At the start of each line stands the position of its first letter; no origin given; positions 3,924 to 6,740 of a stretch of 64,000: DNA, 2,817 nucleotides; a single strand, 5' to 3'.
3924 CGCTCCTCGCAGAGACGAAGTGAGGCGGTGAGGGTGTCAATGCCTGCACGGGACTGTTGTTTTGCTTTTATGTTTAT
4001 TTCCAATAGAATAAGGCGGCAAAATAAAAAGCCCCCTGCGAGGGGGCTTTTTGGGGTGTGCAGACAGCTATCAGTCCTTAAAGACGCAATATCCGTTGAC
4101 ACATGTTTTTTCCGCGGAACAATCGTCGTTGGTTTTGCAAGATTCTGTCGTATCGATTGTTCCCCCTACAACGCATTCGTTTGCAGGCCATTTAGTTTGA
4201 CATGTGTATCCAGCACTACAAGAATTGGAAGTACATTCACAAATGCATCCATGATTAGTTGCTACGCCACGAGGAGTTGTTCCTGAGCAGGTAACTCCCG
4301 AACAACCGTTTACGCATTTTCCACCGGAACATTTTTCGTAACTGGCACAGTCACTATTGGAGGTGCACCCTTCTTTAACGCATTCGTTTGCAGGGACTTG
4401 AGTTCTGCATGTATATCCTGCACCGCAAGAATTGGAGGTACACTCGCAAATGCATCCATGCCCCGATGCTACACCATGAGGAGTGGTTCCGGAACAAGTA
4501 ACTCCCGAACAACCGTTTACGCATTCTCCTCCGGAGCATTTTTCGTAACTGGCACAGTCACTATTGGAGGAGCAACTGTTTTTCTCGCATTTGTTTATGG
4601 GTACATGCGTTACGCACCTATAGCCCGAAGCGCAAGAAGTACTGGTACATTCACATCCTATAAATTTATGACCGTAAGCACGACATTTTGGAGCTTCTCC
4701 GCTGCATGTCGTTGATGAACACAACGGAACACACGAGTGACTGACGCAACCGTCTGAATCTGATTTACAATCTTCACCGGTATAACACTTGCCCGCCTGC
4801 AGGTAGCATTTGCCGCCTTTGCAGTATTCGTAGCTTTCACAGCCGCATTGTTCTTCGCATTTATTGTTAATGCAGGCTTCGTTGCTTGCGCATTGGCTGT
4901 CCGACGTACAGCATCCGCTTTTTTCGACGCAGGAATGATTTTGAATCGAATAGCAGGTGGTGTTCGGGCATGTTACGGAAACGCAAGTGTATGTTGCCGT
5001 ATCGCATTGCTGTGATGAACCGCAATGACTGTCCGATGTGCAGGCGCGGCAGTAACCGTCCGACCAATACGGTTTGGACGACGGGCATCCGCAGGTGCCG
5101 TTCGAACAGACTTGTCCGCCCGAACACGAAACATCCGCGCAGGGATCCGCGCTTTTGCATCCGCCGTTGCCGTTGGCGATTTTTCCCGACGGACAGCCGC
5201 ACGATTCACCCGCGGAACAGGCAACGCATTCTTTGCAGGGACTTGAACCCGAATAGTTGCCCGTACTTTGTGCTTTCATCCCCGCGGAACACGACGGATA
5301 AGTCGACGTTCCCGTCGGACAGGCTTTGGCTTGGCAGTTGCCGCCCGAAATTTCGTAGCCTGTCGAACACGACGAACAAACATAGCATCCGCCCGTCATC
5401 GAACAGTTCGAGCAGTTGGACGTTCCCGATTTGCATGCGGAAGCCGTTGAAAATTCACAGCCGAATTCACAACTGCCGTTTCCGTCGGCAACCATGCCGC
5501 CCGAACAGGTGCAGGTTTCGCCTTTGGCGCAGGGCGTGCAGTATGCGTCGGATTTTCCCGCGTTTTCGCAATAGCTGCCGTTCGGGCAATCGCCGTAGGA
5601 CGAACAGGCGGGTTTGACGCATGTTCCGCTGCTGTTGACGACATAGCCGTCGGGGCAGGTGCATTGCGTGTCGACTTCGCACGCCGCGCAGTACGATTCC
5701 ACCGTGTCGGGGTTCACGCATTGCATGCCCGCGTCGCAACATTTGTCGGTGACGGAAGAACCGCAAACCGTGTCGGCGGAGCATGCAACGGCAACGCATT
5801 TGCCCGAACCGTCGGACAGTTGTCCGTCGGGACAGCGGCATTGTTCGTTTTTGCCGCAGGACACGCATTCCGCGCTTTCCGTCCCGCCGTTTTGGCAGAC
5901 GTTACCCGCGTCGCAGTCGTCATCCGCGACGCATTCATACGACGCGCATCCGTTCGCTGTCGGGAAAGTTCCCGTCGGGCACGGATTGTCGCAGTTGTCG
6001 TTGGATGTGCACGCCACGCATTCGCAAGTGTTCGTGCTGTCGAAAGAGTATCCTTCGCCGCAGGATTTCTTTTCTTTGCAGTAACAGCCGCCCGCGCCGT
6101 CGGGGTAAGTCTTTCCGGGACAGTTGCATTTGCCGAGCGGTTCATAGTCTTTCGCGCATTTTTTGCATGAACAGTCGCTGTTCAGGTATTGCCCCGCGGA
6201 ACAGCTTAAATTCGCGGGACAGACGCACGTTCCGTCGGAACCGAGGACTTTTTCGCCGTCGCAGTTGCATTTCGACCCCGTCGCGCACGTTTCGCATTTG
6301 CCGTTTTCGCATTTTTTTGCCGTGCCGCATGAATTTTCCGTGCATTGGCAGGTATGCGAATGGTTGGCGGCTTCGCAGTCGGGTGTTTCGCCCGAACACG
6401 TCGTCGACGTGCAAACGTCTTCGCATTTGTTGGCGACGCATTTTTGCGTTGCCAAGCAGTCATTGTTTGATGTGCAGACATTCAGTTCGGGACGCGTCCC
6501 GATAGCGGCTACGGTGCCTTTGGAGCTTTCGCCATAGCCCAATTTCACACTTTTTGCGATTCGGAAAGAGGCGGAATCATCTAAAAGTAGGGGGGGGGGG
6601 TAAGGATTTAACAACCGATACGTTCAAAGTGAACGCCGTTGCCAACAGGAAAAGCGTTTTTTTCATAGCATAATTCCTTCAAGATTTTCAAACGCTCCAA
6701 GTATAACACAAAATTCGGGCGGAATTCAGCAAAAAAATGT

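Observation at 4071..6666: An 11-G homopolymer separates a Sec signal peptide from an 847-aa cysteine-rich repeat protein: candidate phase-variable surface protein, currently OFF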

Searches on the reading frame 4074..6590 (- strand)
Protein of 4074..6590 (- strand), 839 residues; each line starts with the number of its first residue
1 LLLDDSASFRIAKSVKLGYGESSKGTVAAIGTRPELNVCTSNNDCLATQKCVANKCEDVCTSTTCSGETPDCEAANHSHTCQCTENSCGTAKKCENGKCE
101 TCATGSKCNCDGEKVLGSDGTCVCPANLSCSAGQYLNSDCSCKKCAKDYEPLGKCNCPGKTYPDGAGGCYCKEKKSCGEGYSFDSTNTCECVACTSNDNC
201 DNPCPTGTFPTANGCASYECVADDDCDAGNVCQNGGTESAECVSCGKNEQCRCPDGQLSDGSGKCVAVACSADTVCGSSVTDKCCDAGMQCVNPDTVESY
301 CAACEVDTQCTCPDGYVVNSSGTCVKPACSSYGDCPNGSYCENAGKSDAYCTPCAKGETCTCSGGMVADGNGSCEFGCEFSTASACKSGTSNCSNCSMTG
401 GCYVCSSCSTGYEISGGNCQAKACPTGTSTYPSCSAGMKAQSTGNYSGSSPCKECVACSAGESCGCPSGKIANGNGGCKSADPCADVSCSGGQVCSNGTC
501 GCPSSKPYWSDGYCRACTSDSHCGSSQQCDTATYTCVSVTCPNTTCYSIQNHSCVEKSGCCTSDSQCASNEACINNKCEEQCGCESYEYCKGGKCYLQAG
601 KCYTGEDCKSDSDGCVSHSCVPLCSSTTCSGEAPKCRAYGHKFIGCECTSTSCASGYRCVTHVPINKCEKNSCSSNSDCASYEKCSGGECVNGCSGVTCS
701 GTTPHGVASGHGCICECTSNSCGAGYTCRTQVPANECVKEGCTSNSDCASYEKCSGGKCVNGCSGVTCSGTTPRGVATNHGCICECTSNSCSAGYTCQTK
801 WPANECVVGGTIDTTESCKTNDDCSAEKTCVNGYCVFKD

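Call 19: find_related_loci(query=A1, collection=genome_contigs, flank=4000)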
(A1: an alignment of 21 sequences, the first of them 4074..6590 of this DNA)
Query A1 (839 aa) in genome_contigs; peptide patterns used: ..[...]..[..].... (x = any residue, [..] = any of these).
11 stretches matched a pattern; 10 encode a relative of the query (tblastn E <= 1e-3); 10 distinct loci.
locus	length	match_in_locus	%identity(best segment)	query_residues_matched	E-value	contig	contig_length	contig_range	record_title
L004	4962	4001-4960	63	4-728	7e-117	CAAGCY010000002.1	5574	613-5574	MAG TPA_asm: Alphaproteobacteria bacterium, isolate HGM16787, WGS project CAAGCY010000000 data, contig: SRS476139_58_k11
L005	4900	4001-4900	62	2-660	5e-108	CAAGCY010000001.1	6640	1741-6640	MAG TPA_asm: Alphaproteobacteria bacterium, isolate HGM16787, WGS project CAAGCY010000000 data, contig: SRS476139_58_k11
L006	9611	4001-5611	41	2-579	4e-96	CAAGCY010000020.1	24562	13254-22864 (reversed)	MAG TPA_asm: Alphaproteobacteria bacterium, isolate HGM16787, WGS project CAAGCY010000000 data, contig: SRS476139_58_k11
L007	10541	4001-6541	35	3-835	5e-81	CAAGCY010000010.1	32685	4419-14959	MAG TPA_asm: Alphaproteobacteria bacterium, isolate HGM16787, WGS project CAAGCY010000000 data, contig: SRS476139_58_k11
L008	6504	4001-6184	37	2-839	9e-77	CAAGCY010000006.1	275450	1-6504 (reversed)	MAG TPA_asm: Alphaproteobacteria bacterium, isolate HGM16787, WGS project CAAGCY010000000 data, contig: SRS476139_58_k11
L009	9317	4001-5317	35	2-573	7e-35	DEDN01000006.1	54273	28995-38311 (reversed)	MAG TPA_asm: Alphaproteobacteria bacterium UBA2903 UBA2903_contig_10483, whole genome shotgun sequence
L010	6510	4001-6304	40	2-831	1e-18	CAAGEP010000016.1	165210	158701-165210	MAG TPA_asm: Alphaproteobacteria bacterium, isolate HGM16788, WGS project CAAGEP010000000 data, contig: SRS476164_70_k11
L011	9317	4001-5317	39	2-760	5e-18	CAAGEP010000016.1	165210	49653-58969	MAG TPA_asm: Alphaproteobacteria bacterium, isolate HGM16788, WGS project CAAGEP010000000 data, contig: SRS476164_70_k11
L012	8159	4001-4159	53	2-51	2e-10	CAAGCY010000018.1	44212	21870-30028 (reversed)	MAG TPA_asm: Alphaproteobacteria bacterium, isolate HGM16787, WGS project CAAGCY010000000 data, contig: SRS476139_58_k11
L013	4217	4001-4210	44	2-64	1e-8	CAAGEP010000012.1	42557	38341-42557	MAG TPA_asm: Alphaproteobacteria bacterium, isolate HGM16788, WGS project CAAGEP010000000 data, contig: SRS476164_70_k11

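Call 22: find_related_loci(query=A1, collection=metagenome_contigs, flank=3000)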
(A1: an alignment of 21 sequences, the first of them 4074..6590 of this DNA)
Query A1 (839 aa) in metagenome_contigs; peptide patterns used: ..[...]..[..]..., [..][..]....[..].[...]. (x = any residue, [..] = any of these).
136 stretches matched a pattern; 15 encode a relative of the query (tblastn E <= 1e-3); 15 distinct loci.
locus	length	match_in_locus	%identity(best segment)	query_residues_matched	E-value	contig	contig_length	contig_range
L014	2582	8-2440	58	1-839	0e+0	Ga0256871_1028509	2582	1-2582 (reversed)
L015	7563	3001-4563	69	2-728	0e+0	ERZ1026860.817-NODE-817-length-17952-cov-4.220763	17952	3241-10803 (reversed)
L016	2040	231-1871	57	2-762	0e+0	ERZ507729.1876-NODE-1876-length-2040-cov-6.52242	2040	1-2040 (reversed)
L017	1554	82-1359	62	1-660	8e-175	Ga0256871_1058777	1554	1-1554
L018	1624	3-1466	56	84-515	7e-135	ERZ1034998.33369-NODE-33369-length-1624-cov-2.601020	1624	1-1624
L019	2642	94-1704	41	2-579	3e-103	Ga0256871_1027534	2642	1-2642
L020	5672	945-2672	40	2-613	6e-96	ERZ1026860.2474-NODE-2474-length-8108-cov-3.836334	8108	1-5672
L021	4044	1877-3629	42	2-796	8e-90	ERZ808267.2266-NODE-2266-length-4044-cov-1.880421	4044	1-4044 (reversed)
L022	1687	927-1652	58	2-833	4e-80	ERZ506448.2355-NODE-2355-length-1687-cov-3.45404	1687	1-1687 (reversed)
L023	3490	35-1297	41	2-421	3e-68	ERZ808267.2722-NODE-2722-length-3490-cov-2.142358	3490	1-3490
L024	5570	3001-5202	33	2-839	3e-60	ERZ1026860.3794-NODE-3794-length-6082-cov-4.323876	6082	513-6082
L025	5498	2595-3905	35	4-573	1e-35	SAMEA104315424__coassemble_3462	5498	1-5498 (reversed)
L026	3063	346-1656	35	4-573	2e-35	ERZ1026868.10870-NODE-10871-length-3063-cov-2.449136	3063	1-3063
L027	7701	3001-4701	41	2-809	1e-92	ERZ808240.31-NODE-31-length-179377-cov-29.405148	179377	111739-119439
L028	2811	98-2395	40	2-831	6e-18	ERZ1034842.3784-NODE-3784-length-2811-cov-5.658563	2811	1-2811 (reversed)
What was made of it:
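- L026 has about 2.4x coverage (call 22).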

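Call 40: search_solved_structures(query=A1, max_evalue=0.01)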
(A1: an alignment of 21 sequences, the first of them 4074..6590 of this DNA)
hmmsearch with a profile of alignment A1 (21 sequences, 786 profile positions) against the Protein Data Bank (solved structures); distinct sequences matched with E-value up to 0.01: 0.
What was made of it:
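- Tried and rejected: A PDB sequence profile search found nothing (call 40).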

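Call 52: predict_structure(alignment_id=A1)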
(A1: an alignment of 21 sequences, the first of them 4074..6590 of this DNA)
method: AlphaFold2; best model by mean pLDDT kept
length: 839 residues; sequences in the alignment: 21
mean_pLDDT: 64.3   pTM: 0.32
mean pLDDT of the five models: 64.3, 64.1, 63.9, 63.6, 63.0
residues with pLDDT >= 90: 37; 70-90: 484; 50-70: 31; < 50: 287
segments of 3 or more residues with pLDDT < 50: 1-35, 562-812
pLDDT, mean of each block of 10 residues (from residue 1): 39 36 32 54 87 88 84 87 81 82 80 81 82 83 82 77 86 84 85 85 84 83 89 86 90 87 88 67 76 86 84 86 88 87 90 83 78 75 79 80 81 79 85 86 84 88 80 83 76 77 79 82 83 82 76 71 41 32 28 29 26 25 28 29 30 28 24 27 22 23 25 26 33 33 26 26 25 30 35 36 35 64 83 75
secondary structure, 60 per line:
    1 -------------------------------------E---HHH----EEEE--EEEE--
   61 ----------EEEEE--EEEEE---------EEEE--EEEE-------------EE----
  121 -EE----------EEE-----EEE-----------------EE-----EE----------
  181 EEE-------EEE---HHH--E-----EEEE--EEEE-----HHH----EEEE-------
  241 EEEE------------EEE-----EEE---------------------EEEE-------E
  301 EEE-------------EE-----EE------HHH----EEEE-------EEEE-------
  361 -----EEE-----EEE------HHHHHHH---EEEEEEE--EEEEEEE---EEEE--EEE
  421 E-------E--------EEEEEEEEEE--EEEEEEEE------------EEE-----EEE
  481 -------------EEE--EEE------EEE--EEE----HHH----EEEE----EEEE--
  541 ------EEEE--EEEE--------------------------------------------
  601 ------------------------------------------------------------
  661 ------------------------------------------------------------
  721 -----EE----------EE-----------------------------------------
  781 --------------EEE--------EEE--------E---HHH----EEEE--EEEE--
elements in order (helices of 4 or more, strands of 3 or more residues): E49-52 E55-58 E71-75 E78-82 E92-95 E98-101 E134-136 E142-144 E181-183 E191-193 E208-211 E214-217 E230-233 E241-244 E257-259 E265-267 E289-292 E300-303 E339-342 E350-353 E366-368 E374-376 H383-389 E393-399 E402-408 E412-415 E418-421 E438-447 E450-457 E470-472 E478-480 E494-496 E499-501 E508-510 E513-515 E527-530 E535-538 E547-550 E553-556 E795-797 E806-808 E828-831 E834-837
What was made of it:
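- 6531..6590 (-): Family hallmark motif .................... at the mature N-terminus. Role unknown; an export or anchoring tag is a guess. Low pLDDT, so probably unstructured alone (call 52).
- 4071..6590 (-): Body of the Cys-rich protein in the +1 frame (839 aa plus stop), made of strings of small disulfide beta-hairpin modules. AlphaFold2 pLDDT is 70-90 for residues 40-560 (call 52).
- On Neisseria Opa family (Pfam Opacity): The model shows disulfide-rich hairpin modules (call 52).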

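Call 56: fold_search(model_id=the predicted structure, library=pdb)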
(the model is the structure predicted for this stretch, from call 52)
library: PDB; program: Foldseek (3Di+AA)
matches with E <= 10: 94; with E <= 0.001: 3
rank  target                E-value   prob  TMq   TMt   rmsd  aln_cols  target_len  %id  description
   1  8wa2_F                6.0e-05  0.47  0.08  0.06  56.6       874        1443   13  cryo-EM structure of native mastigonemes isolated from Chlamydomonas reinhardtii at 3.0 angstrom resolution (released 2024-04-10)
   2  9oz8_C                4.7e-04  0.51  0.10  0.11  38.0       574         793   15  Cryo-EM structure of chicken NEL dimer bound with one human NICOL. (released 2026-02-25)
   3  9qaw_B                5.3e-04  0.41  0.08  0.03  52.6       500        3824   17  CryoEM structure of the human LRP2 receptor ectodomain in complex with LRPAP1 (released 2026-03-11)
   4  6pog_B                5.6e-03  0.63  0.10  0.22  13.3       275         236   20  Crystal structure of the NELL2 EGF1-6-Robo3 FN1 complex (released 2020-05-06)
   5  8a7e_C                2.1e-02  0.13  0.09  0.06  21.6       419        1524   12  PAPP-A dimer in complex with its inhibitor STC2 (released 2022-11-02)
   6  9gjg_H                6.9e-02  0.05  0.06  0.05  65.3       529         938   15  Entamoeba histolytica Gal/GalNAc lectin bound to monoclonal antibody CP33-H/L-LA22 (released 2026-02-11)
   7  7pfp_A                8.1e-02  0.23  0.06  0.08  14.9       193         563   19  Full-length cryo-EM structure of the native human uromodulin (UMOD)/Tamm-Horsfall protein (THP) filament (released 2022-03-16)
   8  4kgg_C                2.1e-01  0.28  0.09  0.30  11.7       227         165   16  Crystal structure of light mutant2 and dcr3 complex (released 2013-08-07)
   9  9p8x_A                2.1e-01  0.13  0.03  0.18  21.6       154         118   17  Crystal structure of GITR in complex with ligand-non-competitive Ab#1 Fab fragment (released 2025-12-31)
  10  1yo8_A                3.7e-01  0.13  0.08  0.10   9.5       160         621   23  Structure of the C-terminal domain of human thrombospondin-2 (released 2005-09-27)
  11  8jxg_A                4.6e-01  0.02  0.07  0.05  59.2       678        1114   15  rat megalin RAP complex bodyB (released 2024-06-19)
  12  5o57_MODEL_1_A        6.1e-01  0.21  0.04  0.23  16.5        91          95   19  Solution Structure of the N-terminal Region of Dkk4 (released 2018-06-13)
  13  7law_R                6.4e-01  0.30  0.03  0.21   9.2        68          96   24  crystal structure of GITR complex with GITR-L (released 2022-03-09)
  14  8jxe_A                6.4e-01  0.02  0.06  0.04  55.7       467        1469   11  rat megalin RAP complex head (released 2024-06-19)
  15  3s6x_B                9.5e-01  0.08  0.06  0.14  16.1       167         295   10  Structure of reovirus attachment protein sigma1 in complex with alpha-2,3-sialyllactose (released 2011-11-23)
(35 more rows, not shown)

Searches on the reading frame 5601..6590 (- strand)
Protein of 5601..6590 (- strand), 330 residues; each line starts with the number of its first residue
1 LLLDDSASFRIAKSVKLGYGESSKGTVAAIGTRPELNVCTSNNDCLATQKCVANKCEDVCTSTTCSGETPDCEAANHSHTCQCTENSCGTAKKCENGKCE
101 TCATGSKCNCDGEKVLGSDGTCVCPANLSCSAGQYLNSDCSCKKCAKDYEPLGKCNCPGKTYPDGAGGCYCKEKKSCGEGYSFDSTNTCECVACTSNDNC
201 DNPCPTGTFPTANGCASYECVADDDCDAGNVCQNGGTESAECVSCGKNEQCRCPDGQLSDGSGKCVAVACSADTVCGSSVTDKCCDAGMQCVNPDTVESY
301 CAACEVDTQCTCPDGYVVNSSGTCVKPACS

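Call 58: search_protein_representatives(protein=window:5601-6590:-)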
Query: 330 residues. Proteins with E-value up to 0.001 (for the whole library): 51; up to 1e-10: 26; up to 1e-30: 12. The best 51 are listed.
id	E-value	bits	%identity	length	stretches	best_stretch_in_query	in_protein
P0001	9.2e-209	709.0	64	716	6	15-330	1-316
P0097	3.2e-136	470.4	60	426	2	1-330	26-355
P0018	2.2e-122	424.9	59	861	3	2-330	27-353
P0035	3.1e-66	240.2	49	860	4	2-276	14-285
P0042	3.7e-61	223.5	47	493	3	2-243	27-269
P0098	6.2e-58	212.9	46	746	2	2-330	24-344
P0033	1.3e-55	205.2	47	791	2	2-329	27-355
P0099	1.6e-50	188.6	50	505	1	2-224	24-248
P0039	1.8e-49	185.1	44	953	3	2-274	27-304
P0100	3.0e-48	181.1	49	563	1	2-324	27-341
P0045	2.7e-47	177.9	50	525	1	2-247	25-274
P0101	3.4e-33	131.5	44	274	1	2-229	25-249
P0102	1.3e-30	123.0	32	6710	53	34-101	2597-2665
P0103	1.9e-26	109.4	52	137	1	2-109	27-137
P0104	1.0e-21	93.8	43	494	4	212-325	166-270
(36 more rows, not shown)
